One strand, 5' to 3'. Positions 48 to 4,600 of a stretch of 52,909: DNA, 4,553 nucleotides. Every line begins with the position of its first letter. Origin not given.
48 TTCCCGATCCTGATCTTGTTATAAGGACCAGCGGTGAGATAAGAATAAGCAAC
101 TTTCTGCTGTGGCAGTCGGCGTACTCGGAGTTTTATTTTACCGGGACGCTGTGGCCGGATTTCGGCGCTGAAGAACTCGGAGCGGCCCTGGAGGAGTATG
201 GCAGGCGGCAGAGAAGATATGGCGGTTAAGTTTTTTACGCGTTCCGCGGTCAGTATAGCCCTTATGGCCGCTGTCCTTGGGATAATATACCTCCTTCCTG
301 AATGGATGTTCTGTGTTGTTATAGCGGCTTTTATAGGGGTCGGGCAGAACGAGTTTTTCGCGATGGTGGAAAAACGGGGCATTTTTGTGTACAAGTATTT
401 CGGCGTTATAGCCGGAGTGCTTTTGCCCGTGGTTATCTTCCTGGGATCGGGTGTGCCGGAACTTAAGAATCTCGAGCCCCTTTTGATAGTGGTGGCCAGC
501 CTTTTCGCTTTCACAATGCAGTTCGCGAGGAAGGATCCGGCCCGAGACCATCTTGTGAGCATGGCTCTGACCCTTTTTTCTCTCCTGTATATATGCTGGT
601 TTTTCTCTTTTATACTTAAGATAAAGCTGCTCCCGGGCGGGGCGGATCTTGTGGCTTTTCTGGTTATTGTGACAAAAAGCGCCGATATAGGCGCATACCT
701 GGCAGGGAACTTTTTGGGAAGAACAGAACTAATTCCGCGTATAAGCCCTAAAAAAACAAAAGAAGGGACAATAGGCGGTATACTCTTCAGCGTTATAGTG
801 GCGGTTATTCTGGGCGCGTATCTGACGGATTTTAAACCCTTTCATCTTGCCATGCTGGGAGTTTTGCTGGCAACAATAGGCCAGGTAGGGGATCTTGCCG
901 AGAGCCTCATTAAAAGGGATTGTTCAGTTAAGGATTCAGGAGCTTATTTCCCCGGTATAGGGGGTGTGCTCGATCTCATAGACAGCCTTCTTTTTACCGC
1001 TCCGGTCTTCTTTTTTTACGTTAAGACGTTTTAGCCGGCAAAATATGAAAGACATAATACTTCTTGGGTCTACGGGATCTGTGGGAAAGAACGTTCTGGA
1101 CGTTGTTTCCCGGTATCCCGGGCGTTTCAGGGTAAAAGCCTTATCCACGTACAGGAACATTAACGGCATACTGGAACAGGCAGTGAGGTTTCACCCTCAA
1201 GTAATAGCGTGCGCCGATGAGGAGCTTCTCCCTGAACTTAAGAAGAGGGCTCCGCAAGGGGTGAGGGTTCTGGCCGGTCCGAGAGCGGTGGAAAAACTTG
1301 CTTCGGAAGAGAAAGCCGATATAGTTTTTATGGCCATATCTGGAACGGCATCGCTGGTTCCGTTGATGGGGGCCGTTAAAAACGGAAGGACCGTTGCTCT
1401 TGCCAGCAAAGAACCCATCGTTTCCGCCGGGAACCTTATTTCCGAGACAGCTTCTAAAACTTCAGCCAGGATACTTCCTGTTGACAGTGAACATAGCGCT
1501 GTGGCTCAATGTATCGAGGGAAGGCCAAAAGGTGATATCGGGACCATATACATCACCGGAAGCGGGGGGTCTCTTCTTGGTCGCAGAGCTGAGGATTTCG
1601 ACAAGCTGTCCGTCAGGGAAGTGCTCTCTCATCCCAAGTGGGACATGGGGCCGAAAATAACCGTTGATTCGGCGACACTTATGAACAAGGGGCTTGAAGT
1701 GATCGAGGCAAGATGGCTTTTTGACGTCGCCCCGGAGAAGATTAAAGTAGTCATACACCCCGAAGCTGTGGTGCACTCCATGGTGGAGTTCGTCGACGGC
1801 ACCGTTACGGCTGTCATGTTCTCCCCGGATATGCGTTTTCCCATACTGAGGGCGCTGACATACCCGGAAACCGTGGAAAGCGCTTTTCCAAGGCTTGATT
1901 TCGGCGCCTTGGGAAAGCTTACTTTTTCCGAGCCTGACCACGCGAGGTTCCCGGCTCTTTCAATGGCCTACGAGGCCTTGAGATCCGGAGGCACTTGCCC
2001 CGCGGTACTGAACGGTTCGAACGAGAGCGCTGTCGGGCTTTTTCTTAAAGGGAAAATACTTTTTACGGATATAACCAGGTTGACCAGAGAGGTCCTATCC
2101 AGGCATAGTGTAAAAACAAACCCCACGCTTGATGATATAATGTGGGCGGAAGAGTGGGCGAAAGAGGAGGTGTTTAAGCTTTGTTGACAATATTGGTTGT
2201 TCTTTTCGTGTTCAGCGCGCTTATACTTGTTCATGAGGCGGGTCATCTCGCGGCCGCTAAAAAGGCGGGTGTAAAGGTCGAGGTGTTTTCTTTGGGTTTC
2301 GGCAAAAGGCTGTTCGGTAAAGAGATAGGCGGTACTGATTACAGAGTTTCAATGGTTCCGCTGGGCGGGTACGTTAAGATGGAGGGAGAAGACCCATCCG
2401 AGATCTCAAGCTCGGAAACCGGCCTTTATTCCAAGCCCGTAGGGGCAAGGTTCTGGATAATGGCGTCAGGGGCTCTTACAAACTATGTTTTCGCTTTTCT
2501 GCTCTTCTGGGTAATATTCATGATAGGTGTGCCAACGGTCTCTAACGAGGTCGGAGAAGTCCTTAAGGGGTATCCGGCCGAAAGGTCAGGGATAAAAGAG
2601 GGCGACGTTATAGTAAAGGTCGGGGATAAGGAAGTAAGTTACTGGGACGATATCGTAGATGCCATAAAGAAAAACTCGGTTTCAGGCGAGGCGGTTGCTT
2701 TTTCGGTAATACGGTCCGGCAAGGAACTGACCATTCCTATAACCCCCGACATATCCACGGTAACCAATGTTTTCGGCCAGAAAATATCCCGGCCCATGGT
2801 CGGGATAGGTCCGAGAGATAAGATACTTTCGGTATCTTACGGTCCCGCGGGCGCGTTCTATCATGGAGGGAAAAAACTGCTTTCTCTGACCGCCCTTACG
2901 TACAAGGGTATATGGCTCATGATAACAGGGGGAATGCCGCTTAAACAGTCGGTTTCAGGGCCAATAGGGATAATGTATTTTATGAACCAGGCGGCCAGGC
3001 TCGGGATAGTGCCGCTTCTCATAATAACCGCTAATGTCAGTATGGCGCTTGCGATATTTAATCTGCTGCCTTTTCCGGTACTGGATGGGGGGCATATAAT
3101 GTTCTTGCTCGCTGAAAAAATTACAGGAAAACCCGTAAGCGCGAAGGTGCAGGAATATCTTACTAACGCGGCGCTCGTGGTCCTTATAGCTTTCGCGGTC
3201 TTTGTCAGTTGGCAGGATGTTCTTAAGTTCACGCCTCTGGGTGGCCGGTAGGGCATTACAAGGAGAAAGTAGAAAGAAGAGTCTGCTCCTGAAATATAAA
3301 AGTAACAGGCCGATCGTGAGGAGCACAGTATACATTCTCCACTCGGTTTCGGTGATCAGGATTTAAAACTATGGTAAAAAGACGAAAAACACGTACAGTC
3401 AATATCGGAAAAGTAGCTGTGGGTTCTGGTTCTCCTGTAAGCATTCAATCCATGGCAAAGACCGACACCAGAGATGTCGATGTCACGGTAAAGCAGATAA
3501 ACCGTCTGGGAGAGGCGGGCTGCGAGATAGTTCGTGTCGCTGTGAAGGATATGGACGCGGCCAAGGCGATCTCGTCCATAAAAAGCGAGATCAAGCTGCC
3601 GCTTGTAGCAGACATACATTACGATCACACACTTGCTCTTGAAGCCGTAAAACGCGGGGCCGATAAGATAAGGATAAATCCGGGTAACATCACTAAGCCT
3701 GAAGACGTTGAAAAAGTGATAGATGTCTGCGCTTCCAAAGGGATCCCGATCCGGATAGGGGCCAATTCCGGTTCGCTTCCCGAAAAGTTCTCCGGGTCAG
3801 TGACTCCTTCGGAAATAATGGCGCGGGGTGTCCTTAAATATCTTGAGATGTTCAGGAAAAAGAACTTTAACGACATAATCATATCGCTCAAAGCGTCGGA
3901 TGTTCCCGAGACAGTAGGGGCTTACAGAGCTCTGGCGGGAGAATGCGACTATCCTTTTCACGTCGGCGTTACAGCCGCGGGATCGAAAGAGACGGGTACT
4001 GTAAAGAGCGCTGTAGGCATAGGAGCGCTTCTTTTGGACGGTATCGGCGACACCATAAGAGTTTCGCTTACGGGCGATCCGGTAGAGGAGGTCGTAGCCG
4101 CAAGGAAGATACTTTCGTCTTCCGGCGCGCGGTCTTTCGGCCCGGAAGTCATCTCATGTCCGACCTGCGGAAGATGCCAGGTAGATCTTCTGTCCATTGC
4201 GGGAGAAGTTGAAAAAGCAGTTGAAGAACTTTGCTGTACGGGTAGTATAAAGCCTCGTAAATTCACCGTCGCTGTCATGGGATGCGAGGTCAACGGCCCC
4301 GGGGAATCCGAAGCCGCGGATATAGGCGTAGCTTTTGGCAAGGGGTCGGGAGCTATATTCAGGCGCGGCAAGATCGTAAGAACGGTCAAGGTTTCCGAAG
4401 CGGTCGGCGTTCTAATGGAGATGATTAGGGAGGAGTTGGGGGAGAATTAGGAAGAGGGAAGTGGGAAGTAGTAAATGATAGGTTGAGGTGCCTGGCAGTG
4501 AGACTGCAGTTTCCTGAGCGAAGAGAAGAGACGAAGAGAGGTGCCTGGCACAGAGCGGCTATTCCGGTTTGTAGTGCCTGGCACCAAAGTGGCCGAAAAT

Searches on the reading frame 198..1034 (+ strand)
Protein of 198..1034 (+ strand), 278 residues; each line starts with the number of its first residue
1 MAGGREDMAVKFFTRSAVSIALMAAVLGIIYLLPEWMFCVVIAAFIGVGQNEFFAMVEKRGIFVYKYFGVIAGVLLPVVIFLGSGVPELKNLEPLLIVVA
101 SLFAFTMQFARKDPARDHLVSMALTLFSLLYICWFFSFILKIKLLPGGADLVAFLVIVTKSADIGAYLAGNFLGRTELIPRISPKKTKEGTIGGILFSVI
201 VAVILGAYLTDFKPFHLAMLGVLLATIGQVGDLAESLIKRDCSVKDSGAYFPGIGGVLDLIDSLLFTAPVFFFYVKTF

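Call 10: search_protein_families(library=pfam, proteins=[window:198-1034:+], max_evalue=0.001)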
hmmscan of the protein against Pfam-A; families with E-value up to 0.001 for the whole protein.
window:198-1034:+ (278 aa): 1 family
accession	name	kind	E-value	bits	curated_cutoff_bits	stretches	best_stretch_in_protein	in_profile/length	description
PF01148.25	CTP_transf_1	-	7.5e-58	196.9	24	1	14-278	2-264/264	Cytidylyltransferase family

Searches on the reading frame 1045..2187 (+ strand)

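Call 10: search_protein_families(library=pfam, proteins=[window:1045-2187:+], max_evalue=0.001)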
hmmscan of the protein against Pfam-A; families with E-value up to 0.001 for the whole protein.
window:1045-2187:+ (380 aa): 3 families
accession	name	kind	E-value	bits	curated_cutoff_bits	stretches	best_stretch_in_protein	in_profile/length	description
PF13288.12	DXPR_C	-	6.1e-36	123.6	27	1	260-374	3-114/115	DXP reductoisomerase C-terminal domain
PF02670.22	DXP_reductoisom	-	4.5e-34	118.4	21.7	1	4-129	1-129/129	1-deoxy-D-xylulose 5-phosphate reductoisomerase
PF08436.17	DXP_redisom_C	-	9.2e-34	115.9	26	1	143-226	1-84/84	1-deoxy-D-xylulose 5-phosphate reductoisomerase C-terminal domain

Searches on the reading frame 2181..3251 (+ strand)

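Call 10: search_protein_families(library=pfam, proteins=[window:2181-3251:+], max_evalue=0.001)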
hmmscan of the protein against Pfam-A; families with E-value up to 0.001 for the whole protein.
window:2181-3251:+ (356 aa): 4 families
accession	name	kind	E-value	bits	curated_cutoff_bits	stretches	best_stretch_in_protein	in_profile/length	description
PF02163.28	Peptidase_M50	-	1.3e-59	201.7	27.2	1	8-337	3-220/221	Peptidase family M50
PF13180.12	PDZ_2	-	4.4e-09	36.9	27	1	124-187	16-78/80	PDZ domain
PF17820.7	PDZ_6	-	1e-07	32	27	1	124-163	2-41/54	PDZ domain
PF00595.29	PDZ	-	1.3e-06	29.1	23.2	1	124-165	29-72/81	PDZ domain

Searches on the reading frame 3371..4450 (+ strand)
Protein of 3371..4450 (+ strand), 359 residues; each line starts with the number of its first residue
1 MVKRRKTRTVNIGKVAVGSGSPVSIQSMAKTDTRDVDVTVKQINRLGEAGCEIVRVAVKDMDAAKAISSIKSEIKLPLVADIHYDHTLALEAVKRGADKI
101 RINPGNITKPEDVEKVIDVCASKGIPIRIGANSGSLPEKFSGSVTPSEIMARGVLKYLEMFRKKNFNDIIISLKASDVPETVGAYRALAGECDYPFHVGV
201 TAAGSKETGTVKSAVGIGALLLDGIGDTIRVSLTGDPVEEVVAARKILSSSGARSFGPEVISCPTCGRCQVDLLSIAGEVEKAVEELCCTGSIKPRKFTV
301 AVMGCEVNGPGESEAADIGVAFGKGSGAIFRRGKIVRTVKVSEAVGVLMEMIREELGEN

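Call 77: search_protein_families(library=pfam, proteins=[window:3371-4450:+], max_evalue=0.001)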
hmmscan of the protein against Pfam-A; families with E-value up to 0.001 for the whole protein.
window:3371-4450:+ (359 aa): 1 family
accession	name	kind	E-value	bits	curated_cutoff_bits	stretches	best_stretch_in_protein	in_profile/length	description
PF04551.19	GcpE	-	3.9e-135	450.7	32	1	7-353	1-342/343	GcpE protein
